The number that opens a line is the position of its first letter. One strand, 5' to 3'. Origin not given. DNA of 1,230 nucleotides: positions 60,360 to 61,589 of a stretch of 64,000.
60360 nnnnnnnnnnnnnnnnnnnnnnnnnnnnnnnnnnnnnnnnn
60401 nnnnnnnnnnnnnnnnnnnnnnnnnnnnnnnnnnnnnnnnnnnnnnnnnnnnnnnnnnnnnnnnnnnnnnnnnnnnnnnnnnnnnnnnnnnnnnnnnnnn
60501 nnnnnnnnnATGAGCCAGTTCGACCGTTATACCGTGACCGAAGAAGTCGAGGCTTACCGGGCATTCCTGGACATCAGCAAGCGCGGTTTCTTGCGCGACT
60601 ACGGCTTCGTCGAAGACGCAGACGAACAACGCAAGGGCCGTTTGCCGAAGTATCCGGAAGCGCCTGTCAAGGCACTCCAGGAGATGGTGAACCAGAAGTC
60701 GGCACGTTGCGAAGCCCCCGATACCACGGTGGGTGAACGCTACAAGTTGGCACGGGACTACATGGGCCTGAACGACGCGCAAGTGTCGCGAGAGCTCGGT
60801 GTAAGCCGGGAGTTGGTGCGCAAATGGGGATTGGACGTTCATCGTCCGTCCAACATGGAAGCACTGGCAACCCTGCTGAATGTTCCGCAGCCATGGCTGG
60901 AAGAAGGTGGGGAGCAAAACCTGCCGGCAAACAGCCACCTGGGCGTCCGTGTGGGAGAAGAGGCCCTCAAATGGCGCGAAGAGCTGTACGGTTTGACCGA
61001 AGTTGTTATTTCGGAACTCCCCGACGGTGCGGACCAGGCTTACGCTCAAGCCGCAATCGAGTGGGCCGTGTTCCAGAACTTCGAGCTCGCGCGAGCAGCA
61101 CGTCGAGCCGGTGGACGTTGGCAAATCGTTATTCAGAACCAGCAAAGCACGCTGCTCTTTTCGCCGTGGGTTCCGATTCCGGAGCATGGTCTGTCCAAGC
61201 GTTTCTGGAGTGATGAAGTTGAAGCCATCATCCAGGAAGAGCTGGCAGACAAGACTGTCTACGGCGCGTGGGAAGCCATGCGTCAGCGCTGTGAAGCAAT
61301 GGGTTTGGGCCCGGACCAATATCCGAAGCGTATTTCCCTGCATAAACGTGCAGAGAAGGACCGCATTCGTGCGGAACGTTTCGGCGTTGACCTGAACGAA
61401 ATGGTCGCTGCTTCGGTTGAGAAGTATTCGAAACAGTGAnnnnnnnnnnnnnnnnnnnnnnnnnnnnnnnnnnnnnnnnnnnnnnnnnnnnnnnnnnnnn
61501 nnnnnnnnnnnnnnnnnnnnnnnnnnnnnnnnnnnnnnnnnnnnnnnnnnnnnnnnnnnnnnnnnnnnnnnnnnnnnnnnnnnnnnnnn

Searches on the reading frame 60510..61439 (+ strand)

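Call 73: search_protein_families(library=pfam, proteins=[window:60510-61439:+], max_evalue=0.01)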
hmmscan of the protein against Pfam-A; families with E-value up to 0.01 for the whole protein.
window:60510-61439:+ (309 aa): 2 families
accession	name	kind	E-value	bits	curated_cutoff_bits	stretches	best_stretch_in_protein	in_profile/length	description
PF12844.13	HTH_19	-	0.0052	17.1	30.2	0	75-130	1-58/64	Helix-turn-helix domain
PF13384.12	HTH_23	-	0.0082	16.4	24.6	0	73-106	3-37/50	Homeodomain-like domain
